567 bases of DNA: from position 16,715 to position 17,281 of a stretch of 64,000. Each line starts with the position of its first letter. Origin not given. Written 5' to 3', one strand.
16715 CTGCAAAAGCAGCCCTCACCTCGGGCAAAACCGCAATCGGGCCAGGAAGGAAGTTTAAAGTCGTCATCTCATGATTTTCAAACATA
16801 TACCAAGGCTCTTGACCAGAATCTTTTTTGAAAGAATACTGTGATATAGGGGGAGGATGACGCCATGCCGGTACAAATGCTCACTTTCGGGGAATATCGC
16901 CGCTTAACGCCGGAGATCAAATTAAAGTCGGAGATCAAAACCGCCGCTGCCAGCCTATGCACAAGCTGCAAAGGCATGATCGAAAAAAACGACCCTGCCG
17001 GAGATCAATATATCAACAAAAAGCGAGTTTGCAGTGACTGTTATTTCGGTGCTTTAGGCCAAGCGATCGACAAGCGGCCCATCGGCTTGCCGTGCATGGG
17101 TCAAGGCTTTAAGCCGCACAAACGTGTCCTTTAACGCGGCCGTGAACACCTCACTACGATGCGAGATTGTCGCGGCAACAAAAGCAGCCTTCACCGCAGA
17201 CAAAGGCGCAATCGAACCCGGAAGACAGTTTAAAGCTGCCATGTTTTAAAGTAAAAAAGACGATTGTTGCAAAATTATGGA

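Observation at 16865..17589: Diverged tandem duplication yielding two small CxxC...CxxCY proteins, each divergent from a class V aminotransferase copy or remnant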

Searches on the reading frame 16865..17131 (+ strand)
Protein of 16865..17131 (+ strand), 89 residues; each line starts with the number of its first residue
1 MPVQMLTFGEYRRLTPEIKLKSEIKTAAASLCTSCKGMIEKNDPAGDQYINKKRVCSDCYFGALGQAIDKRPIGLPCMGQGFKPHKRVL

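Call 7: search_protein_families(library=pfam, proteins=[window:16865-17131:+], max_evalue=1)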
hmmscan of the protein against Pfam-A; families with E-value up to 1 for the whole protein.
window:16865-17131:+ (89 aa): 2 families
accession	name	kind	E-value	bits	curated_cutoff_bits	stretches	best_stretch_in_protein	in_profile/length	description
PF17026.10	zf-RRPl_C4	-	0.017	15.7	28.9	1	18-59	40-86/108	Putative ribonucleoprotein zinc-finger pf C4 type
PF25287.1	zf-B_box_Trim66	-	0.15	12.3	27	1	25-35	11-21/35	Trim66, B-box zinc-binding domain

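Call 8: search_protein_families(library=ncbifam, proteins=[window:16865-17131:+], max_evalue=1)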
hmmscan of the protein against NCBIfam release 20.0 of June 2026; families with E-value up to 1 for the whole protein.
window:16865-17131:+ (89 aa): 0 families

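Call 17: search_protein_representatives(protein=window:16865-17131:+)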
Query: 89 residues. Proteins with E-value up to 0.001 (for the whole library): 19; up to 1e-10: 1; up to 1e-30: 1. The best 19 are listed.
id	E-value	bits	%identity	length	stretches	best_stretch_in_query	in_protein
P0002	2.4e-55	200.4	100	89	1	1-89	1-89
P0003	4.6e-10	55.7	31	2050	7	29-65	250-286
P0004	9.3e-07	45.1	35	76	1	7-77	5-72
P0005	5.4e-06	42.7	47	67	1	20-78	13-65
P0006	5.5e-06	42.6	42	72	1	20-80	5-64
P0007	1.3e-05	41.5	51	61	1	31-79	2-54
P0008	4.3e-05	39.8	38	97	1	12-77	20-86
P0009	9.5e-05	38.7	42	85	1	7-78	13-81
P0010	1.6e-04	38.0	39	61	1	25-76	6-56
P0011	1.7e-04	37.9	41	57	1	31-83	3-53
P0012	1.9e-04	37.7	48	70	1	28-78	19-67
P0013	2.0e-04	37.7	42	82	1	24-76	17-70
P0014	3.5e-04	36.9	34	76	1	22-77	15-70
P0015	6.4e-04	36.0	40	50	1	30-76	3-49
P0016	7.5e-04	35.8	35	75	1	23-77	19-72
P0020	1.0e-03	35.4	35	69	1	15-76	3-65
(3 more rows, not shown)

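Call 20: find_homologous_proteins(query=A2, max_evalue=0.001)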
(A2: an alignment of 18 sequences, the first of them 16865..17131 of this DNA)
Query A2 (18 sequences) (89 aa, profile of the alignment): 16 proteins with E <= 0.001 among 166 candidates.
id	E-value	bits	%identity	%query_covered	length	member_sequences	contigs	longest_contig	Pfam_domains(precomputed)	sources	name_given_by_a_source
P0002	7.6e-21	91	100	100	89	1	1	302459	-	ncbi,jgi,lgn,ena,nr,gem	ncbi:MAG: hypothetical protein FWF24_00900 [Alphaproteobacteria bacterium]|nr:hypothetical protein [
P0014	3.9e-20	89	32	85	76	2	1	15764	-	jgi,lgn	jgi:hypothetical protein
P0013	5.2e-19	85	46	51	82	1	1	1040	-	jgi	jgi:hypothetical protein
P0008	1.1e-17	81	39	71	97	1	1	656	-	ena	-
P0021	2.7e-17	80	36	80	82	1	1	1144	-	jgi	-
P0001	1.0e-16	78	31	90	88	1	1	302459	-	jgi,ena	-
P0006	6.1e-16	76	41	67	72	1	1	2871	-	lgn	-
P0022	7.2e-16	75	40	61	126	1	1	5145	-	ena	-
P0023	8.5e-15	72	34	62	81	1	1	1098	-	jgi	jgi:hypothetical protein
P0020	1.9e-14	71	34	71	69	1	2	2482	-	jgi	jgi:hypothetical protein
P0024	4.5e-14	70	29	80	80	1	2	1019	-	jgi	jgi:hypothetical protein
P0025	1.7e-12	64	36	53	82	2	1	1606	-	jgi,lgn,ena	-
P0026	4.6e-12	63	51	51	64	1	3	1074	-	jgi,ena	-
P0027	4.2e-8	50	44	30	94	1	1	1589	-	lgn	-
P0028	8.3e-8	49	33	73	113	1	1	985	-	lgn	-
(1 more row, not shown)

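Call 22: find_encoding_contigs(protein=P0014, flank=8000)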
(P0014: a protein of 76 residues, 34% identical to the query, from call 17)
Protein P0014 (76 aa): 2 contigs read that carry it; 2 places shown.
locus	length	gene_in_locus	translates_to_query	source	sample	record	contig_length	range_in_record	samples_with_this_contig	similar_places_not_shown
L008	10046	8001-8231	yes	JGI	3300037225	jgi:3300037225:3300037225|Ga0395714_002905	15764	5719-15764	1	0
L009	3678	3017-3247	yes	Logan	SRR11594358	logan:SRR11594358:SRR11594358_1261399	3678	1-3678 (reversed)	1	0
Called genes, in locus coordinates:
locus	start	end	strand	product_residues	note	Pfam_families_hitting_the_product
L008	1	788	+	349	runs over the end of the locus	-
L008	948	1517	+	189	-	-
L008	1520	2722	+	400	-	PF24308:DUF7487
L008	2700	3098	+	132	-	PF01818:Translat_reg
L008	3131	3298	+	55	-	-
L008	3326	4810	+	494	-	-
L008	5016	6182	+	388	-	PF24308:DUF7487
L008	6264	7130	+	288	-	-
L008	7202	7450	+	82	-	-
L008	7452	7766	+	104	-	-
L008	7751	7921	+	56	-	-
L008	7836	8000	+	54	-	-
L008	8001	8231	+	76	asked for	-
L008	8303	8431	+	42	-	-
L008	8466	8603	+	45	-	-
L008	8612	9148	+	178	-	-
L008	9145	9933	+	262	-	-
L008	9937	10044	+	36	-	?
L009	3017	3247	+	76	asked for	-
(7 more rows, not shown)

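Call 23: find_encoding_contigs(protein=P0022, flank=5000)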
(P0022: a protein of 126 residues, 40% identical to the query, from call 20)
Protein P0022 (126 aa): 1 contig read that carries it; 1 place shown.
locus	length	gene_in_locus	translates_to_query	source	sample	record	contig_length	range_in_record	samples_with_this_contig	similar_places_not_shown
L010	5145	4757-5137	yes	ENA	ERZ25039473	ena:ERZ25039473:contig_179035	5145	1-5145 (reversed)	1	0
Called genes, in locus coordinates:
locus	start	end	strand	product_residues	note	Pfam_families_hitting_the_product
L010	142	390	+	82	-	-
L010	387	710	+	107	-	-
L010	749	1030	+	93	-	-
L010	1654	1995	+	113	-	-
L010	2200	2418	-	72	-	-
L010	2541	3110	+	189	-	PF02463:SMC_N (faint), PF13175:AAA_15, PF13476:AAA_23, PF13304:AAA_21, PF13175:AAA_15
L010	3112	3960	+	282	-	PF18299:R2K_2 (weak), PF14243:R2K_3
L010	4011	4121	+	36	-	-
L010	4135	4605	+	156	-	PF00383:dCMP_cyt_deam_1, PF14437:MafB19-deam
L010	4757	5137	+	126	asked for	-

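Call 24: find_encoding_contigs(protein=P0006, flank=5000)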
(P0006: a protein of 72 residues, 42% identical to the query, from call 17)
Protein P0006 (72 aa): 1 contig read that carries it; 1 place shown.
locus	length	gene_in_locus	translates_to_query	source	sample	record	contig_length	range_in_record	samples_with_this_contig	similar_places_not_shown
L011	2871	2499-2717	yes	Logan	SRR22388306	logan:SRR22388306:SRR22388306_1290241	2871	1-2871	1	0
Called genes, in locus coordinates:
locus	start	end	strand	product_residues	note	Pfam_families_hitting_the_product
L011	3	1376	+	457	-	?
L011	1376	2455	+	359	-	PF04406:TP6A_N, PF20768:Topo_VI_alpha, PF21180:TOP6A-Spo11_Toprim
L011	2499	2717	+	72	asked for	-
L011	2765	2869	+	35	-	?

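Call 25: find_encoding_contigs(protein=P0020, flank=5000)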
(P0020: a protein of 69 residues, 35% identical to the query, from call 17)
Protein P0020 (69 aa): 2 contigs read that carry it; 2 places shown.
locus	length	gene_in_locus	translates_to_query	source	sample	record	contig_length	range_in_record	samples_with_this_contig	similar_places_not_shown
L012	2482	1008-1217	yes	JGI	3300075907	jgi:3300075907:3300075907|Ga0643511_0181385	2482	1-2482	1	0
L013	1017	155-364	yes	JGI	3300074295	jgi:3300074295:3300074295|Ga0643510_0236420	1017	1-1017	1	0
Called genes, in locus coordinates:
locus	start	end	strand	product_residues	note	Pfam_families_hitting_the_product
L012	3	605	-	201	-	?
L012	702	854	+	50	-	-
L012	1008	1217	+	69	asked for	-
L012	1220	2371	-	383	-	PF00152:tRNA-synt_2 (weak), PF13393:tRNA-synt_His, PF00587:tRNA-synt_2b, PF03129:HGTP_anticodon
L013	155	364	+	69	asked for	-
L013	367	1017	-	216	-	?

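Call 27: search_protein_families(library=phrogs, alignment_id=A2, max_evalue=0.01)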
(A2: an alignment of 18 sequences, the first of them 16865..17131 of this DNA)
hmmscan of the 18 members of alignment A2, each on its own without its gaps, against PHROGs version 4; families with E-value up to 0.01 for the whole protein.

A. member 1, window:16865-17131:+ (89 aa): 0 families

B. families by the number of members that match (of 18 scanned): 4 families
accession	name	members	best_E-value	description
phrog_7461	-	1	0.00022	-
phrog_10625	-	1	0.0029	-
phrog_15221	-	1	0.007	-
phrog_7746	-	1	0.0095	-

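Call 28: search_dna_similar(query=window:16865-17131:+, collection=phages, mode=protein, max_evalue=0.01)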
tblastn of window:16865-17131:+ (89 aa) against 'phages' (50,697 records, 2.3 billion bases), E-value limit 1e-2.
No match.

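Call 29: search_dna_similar(query=P0014, collection=phages, mode=protein, max_evalue=0.01)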
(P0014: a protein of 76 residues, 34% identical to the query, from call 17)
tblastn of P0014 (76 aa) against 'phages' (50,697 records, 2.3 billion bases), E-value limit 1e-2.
No match.

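Call 30: search_protein_families(library=phrogs, proteins=[L008:1520-2719:+, L008:2700-3095:+, L008:3326-4807:+, L008:5016-6179:+, L008:6264-7127:+, L008:8612-9145:+, L008:9145-9930:+, L008:948-1514:+], max_evalue=0.001)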
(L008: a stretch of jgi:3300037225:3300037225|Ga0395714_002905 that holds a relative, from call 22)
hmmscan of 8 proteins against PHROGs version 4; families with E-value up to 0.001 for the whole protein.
L008:1520-2719:+ (400 aa): 3 families
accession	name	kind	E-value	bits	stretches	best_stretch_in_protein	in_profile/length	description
phrog_3339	-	DNA, RNA and nucleotide metabolism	4.1e-23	83.2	2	65-219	39-179/536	homing endonuclease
phrog_12131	-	DNA, RNA and nucleotide metabolism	8.3e-10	39.3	2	65-201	39-174/313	homing endonuclease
phrog_5104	-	unknown function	2.4e-06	28.3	1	81-397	61-213/228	-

L008:2700-3095:+ (132 aa): 1 family
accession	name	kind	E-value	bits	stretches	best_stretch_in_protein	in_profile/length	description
phrog_242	-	other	7.9e-31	107.5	1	5-126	5-131/136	translation repressor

L008:3326-4807:+ (494 aa): 0 families

L008:5016-6179:+ (388 aa): 4 families
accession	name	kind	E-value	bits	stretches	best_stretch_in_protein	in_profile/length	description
phrog_3339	-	DNA, RNA and nucleotide metabolism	1.2e-18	68.6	1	55-361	34-236/536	homing endonuclease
phrog_12131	-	DNA, RNA and nucleotide metabolism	9.7e-14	52.2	1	91-216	64-188/313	homing endonuclease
phrog_1035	-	DNA, RNA and nucleotide metabolism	2e-07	32.2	1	214-378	83-225/271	endonuclease VII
phrog_5104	-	unknown function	1.5e-06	28.9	1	268-383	121-217/228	-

L008:6264-7127:+ (288 aa): 0 families

L008:8612-9145:+ (178 aa): 12 families
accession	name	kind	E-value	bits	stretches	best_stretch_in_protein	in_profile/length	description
phrog_99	-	DNA, RNA and nucleotide metabolism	3.2e-35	123.5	1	50-172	153-274/383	HNH endonuclease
phrog_4578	-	DNA, RNA and nucleotide metabolism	8.8e-24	84.9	1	51-165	10-122/130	HNH endonuclease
phrog_374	-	DNA, RNA and nucleotide metabolism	6.9e-18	65.8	1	62-174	312-423/617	HNH endonuclease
phrog_3593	-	DNA, RNA and nucleotide metabolism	7.4e-14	52.9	1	47-160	89-199/210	HNH endonuclease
phrog_36769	-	unknown function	1.3e-09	38.9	1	51-172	234-363/367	-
phrog_10730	-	DNA, RNA and nucleotide metabolism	2.4e-08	34.9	1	69-134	109-175/234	HNH endonuclease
phrog_953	-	DNA, RNA and nucleotide metabolism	1.2e-06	29.1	1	97-165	301-369/420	HNH endonuclease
phrog_10822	-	DNA, RNA and nucleotide metabolism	1.6e-05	25.7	1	73-141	120-190/245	HNH endonuclease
phrog_959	-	DNA, RNA and nucleotide metabolism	1.7e-05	25.6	1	52-109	53-114/138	HNH endonuclease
phrog_13470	-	DNA, RNA and nucleotide metabolism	7.3e-05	23.9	1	85-161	67-146/152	HNH endonuclease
phrog_35306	-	unknown function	0.00039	21.7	1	94-150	13-69/90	-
phrog_14913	-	DNA, RNA and nucleotide metabolism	0.00087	20.4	0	69-128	56-113/149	HNH endonuclease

L008:9145-9930:+ (262 aa): 0 families

L008:948-1514:+ (189 aa): 1 family
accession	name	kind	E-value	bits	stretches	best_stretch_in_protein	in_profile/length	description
phrog_45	-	tail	4.9e-07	30.2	1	45-184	122-258/350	tail tube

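Call 31: search_protein_families(library=phrogs, proteins=[L010:2541-3107:+, L010:3112-3957:+, L010:4135-4602:+, L010:1654-1992:+, L011:3-1373:+, L011:1376-2452:+], max_evalue=0.001)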
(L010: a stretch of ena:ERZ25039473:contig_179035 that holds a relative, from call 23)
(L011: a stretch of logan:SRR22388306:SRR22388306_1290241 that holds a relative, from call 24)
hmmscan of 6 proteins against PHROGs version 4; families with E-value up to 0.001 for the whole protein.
L010:2541-3107:+ (189 aa): 15 families
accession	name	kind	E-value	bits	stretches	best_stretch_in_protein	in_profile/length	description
phrog_3940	-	unknown function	7e-19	69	2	113-165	250-302/537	-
phrog_7507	-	unknown function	4.7e-18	66.8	2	5-93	4-94/483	-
phrog_4747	-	unknown function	2.1e-14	54.5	1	114-163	331-380/610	-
phrog_9802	-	unknown function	3.2e-14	53.8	2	113-163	281-329/438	-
phrog_8323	-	unknown function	1.8e-13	50.9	2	6-45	52-90/623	-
phrog_293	-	moron, auxiliary metabolic gene and host takeover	1.5e-08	34.1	0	30-47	167-470/1058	ABC transporter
phrog_2392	-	moron, auxiliary metabolic gene and host takeover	2.2e-08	33.9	0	31-47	512-528/726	ABC transporter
phrog_5836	-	unknown function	1.8e-07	30.5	1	107-164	297-352/1071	-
phrog_14430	-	unknown function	2e-07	31.6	1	116-167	337-387/444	-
phrog_1637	-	unknown function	2.9e-05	23.6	1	15-46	16-47/661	-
phrog_800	-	head and packaging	4.6e-05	23.2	1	11-76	14-85/511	terminase small subunit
phrog_77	-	DNA, RNA and nucleotide metabolism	4.7e-05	23.1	0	20-47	315-341/967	SbcC-like subunit of palindrome specific endonuclease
phrog_28217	-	DNA, RNA and nucleotide metabolism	7.9e-05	22.3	1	14-43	11-40/806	DNA repair exonuclease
phrog_8066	-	unknown function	9.1e-05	22.5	0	119-167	386-434/522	-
phrog_19212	-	unknown function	0.00027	20.6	0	13-59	10-57/550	-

L010:3112-3957:+ (282 aa): 1 family
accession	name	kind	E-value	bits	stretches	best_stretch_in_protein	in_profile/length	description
phrog_7313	-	unknown function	5.7e-36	125.4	1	4-272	3-261/264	-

L010:4135-4602:+ (156 aa): 6 families
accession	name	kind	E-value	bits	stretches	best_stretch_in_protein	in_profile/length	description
phrog_174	-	DNA, RNA and nucleotide metabolism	1.2e-33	118.2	1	3-152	113-251/384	dCMP deaminase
phrog_2369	-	DNA, RNA and nucleotide metabolism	3e-10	41.5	1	70-121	80-129/195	dCMP deaminase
phrog_18355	-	DNA, RNA and nucleotide metabolism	1e-07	32.9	1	70-116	4-48/52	deoxycytidinylate deaminase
phrog_20806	-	DNA, RNA and nucleotide metabolism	5.1e-06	27.7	1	70-130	18-74/97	deoxycytidinylate deaminase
phrog_20648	-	DNA, RNA and nucleotide metabolism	1.6e-05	25.3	1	40-115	41-117/311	dCMP deaminase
phrog_9198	-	unknown function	1.9e-05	24.6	1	64-114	381-432/531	-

L010:1654-1992:+ (113 aa): 0 families

L011:3-1373:+ (457 aa): 0 families

L011:1376-2452:+ (359 aa): 0 families

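Call 40: search_solved_structures(query=A2, max_evalue=1)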
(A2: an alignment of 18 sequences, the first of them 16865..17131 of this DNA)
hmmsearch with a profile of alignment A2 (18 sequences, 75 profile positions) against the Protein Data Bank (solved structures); distinct sequences matched with E-value up to 1: 11.
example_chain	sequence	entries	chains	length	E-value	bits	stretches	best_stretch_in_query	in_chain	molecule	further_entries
8q5b_A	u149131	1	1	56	0.014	18.2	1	16-51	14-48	Small CPxCG-related zinc finger protein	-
6zxw_H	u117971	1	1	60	0.17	14.7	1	24-51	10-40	Uncharacterized protein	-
1m1p_A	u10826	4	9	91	0.18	14.6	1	22-51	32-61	Small tetraheme cytochrome c | Periplasmic tetraheme cytochrome c CctA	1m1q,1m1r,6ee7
6hr0_A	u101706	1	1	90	0.39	13.5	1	22-51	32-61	Cytochrome C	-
2das_A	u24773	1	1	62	0.47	13.3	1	13-49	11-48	Zinc finger MYM-type protein 5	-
1ffk_X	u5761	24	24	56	0.76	12.6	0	13-56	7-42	RIBOSOMAL PROTEIN L37E | 50S ribosomal protein L37e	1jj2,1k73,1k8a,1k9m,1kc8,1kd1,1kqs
6w9n_A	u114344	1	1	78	0.76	12.6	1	14-54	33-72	WD repeat and FYVE domain-containing protein 3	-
1s72_1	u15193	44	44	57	0.79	12.6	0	13-56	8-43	50S ribosomal protein L37e | RPL37E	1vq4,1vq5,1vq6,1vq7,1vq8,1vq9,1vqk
5lg7_A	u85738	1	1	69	0.94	12.3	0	14-50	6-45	E3 ubiquitin-protein ligase Arkadia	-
2k3v_A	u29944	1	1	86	0.97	12.3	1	16-51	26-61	Tetraheme cytochrome c-type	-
3wwl_A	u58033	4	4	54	1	12.2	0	24-51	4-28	Alpha-aminoadipate carrier protein LysW | OrfF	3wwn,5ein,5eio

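Call 43: find_encoding_contigs(protein=P0005, flank=6000)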
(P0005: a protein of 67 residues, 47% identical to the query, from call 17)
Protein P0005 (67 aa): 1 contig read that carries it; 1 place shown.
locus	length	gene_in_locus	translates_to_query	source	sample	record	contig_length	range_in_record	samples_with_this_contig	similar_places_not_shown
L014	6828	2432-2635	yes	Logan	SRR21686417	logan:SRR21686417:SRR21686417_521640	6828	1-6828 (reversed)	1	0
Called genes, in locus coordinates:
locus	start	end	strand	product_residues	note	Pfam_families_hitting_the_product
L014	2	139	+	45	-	?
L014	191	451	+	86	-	-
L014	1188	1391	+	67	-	-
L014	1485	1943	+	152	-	-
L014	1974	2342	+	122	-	-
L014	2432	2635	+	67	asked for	-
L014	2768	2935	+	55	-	-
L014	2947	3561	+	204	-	PF09414:RNA_ligase (weak)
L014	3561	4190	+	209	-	-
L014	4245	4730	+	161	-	-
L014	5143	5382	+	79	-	PF00313:CSD, PF08206:OB_RNB (faint)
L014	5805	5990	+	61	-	-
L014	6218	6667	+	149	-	-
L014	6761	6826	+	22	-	?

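Call 44: find_encoding_contigs(protein=P0007, flank=6000)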
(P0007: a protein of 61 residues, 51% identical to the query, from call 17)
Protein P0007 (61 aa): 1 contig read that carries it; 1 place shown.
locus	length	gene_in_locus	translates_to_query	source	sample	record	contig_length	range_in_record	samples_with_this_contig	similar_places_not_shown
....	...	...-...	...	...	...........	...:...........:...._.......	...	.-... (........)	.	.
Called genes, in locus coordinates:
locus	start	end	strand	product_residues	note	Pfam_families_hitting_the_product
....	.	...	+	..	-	?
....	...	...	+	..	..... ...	-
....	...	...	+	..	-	?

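Call 45: find_encoding_contigs(protein=P0004, flank=6000)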
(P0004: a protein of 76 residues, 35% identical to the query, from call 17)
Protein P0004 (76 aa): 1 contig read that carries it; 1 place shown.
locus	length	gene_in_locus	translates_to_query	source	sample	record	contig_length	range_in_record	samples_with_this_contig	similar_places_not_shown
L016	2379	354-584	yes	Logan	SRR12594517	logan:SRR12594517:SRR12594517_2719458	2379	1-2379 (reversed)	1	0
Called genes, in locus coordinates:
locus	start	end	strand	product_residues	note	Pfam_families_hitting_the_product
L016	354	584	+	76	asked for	-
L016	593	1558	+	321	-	PF00583:Acetyltransf_1, PF13673:Acetyltransf_10, PF13508:Acetyltransf_7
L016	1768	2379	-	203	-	?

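Call 46: search_protein_families(library=pfam, proteins=[L016:593-1555:+, L016:1768-2379:-, L012:3-605:-, L012:1220-2368:-, L011:3-1373:+, L014:2947-3558:+, L014:3561-4187:+, L014:1485-1940:+], max_evalue=0.001)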
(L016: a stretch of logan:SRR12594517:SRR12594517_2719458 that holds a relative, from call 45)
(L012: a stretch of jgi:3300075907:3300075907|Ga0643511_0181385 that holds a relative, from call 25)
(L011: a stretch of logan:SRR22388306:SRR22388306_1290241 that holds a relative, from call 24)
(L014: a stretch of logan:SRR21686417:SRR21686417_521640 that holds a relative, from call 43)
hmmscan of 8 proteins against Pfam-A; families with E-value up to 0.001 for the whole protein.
L016:593-1555:+ (321 aa): 3 families
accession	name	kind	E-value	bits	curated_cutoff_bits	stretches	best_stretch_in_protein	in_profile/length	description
PF00583.31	Acetyltransf_1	-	4.8e-14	53.1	20.7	1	184-284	15-116/116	Acetyltransferase (GNAT) family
PF13508.13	Acetyltransf_7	-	8.9e-13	48.9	27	1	207-285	4-83/84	Acetyltransferase (GNAT) domain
PF13673.13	Acetyltransf_10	-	3.9e-10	40.2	23.6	1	198-290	23-113/128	Acetyltransferase (GNAT) domain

L016:1768-2379:- (203 aa): 1 family
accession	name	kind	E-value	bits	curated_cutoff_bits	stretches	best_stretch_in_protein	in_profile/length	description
PF03747.19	ADP_ribosyl_GH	-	5.8e-12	46.3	26.2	1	3-130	159-286/287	ADP-ribosylglycohydrolase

L012:3-605:- (201 aa): 0 families

L012:1220-2368:- (382 aa): 5 families
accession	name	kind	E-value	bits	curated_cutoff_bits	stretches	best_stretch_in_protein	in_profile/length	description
PF13393.11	tRNA-synt_His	-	5.9e-35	121.4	25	1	8-277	1-290/308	Histidyl-tRNA synthetase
PF00587.30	tRNA-synt_2b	-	3.3e-10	40.7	29.3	1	64-299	1-125/179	tRNA synthetase class II core domain (G, H, P, S and T)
PF03129.25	HGTP_anticodon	-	1.4e-09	38.4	21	1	307-382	6-87/94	Anticodon binding domain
PF00152.25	tRNA-synt_2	-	1.1e-07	31.7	25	1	14-191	19-152/308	tRNA synthetases class II (D, K and N)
PF01409.25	tRNA-synt_2d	-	6.9e-05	22.9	19.8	1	21-129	20-137/246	tRNA synthetases class II core domain (F)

L011:3-1373:+ (457 aa): 1 family
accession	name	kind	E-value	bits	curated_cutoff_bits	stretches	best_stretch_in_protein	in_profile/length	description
PF09239.17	Topo-VIb_trans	-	1.2e-57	194.6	24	1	219-381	1-158/159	Topoisomerase VI B subunit, transducer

L014:2947-3558:+ (204 aa): 1 family
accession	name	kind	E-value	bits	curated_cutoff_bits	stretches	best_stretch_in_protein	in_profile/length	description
PF09414.15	RNA_ligase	-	9.7e-07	29.5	27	1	16-180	3-170/171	RNA ligase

L014:3561-4187:+ (209 aa): 0 families

L014:1485-1940:+ (152 aa): 0 families
